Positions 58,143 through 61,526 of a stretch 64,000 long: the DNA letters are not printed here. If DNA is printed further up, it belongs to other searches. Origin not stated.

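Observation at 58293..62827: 1028-aa fusion of an O-antigen-ligase/Wzy-like domain to a GT-C-like domain, followed by a second GT-C-like gene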

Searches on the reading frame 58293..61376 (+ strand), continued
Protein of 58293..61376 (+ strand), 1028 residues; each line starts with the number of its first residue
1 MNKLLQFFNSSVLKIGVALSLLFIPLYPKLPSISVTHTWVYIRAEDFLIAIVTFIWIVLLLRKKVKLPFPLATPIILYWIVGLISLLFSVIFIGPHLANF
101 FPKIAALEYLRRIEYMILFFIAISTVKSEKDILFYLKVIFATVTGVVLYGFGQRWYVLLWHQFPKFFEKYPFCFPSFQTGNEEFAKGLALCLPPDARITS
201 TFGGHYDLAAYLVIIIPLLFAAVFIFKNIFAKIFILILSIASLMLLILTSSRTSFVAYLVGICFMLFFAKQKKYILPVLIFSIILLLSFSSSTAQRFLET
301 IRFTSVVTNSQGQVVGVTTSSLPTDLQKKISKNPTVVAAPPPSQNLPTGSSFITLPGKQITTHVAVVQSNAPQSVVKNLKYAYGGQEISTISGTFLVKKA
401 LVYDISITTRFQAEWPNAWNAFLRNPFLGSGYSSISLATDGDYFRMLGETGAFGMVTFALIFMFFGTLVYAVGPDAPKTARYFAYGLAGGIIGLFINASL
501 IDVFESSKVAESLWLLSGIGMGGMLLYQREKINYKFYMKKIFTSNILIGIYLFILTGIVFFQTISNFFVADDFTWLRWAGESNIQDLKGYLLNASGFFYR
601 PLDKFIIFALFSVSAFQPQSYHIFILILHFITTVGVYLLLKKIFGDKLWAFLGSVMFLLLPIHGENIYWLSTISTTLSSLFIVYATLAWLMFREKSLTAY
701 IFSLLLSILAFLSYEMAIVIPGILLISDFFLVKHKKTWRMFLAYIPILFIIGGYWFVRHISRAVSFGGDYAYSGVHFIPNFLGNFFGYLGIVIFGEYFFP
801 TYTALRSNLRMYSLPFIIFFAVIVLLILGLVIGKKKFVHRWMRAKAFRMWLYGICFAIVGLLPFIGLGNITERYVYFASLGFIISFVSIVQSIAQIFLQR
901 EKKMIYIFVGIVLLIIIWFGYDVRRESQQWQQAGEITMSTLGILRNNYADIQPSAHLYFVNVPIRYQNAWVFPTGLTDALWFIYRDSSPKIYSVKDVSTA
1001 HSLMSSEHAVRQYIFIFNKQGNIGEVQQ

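Call 86: find_encoding_contigs(protein=P0006, flank=10000, max_places=1)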
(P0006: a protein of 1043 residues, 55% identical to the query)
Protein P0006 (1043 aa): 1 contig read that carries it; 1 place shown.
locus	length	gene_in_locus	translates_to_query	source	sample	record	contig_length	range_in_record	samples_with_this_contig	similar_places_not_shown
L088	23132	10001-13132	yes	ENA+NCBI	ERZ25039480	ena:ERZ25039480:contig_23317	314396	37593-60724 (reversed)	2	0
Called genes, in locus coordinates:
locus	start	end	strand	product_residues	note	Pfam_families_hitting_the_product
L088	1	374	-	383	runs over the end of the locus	-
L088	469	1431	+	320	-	PF01041:DegT_DnrJ_EryC1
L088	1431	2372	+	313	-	PF00535:Glycos_transf_2, PF10111:Glyco_tranf_2_2, PF13641:Glyco_tranf_2_3 (weak)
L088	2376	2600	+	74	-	-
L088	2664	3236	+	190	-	-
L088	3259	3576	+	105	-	-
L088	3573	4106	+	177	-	PF13439:Glyco_transf_4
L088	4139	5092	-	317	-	PF00535:Glycos_transf_2, PF10111:Glyco_tranf_2_2 (weak)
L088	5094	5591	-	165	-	PF02779:Transket_pyr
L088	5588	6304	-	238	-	PF13292:DXP_synthase_N, PF00456:Transketolase_N, PF02775:TPP_enzyme_C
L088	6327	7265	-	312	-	PF00106:adh_short (faint), PF01073:3Beta_HSD, PF01370:Epimerase, PF02719:Polysacc_synt_2, PF04321:RmlD_sub_bind, PF07993:NAD_binding_4 (faint), PF16363:GDP_Man_Dehyd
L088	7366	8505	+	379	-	PF13439:Glyco_transf_4 (weak), PF20706:GT4-conflict, PF00534:Glycos_transf_1, PF13692:Glyco_trans_1_4, PF13524:Glyco_trans_1_2 (weak)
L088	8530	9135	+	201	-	PF25084:LbH_EIF2B (faint), PF25087:GMPPB_C (faint), PF00132:Hexapep, PF14602:Hexapep_2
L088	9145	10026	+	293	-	PF00535:Glycos_transf_2, PF13641:Glyco_tranf_2_3, PF10111:Glyco_tranf_2_2, PF13632:Glyco_trans_2_3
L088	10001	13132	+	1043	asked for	-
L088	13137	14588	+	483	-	PF13231:PMT_2 (weak)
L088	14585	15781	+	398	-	PF13439:Glyco_transf_4, PF00534:Glycos_transf_1, PF13692:Glyco_trans_1_4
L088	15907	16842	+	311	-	PF00535:Glycos_transf_2, PF13641:Glyco_tranf_2_3, PF13632:Glyco_trans_2_3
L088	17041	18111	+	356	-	PF13384:HTH_23 (weak), PF13518:HTH_28 (weak), PF13551:HTH_29 (weak), PF13565:HTH_32, PF13358:DDE_3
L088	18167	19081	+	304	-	-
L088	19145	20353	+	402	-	PF13439:Glyco_transf_4, PF00534:Glycos_transf_1, PF13692:Glyco_trans_1_4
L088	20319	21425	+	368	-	PF00534:Glycos_transf_1, PF13692:Glyco_trans_1_4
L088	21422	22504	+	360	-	PF00483:NTP_transferase, PF22640:ManC_GMP_beta-helix (weak)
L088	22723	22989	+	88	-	PF02397:Bac_transf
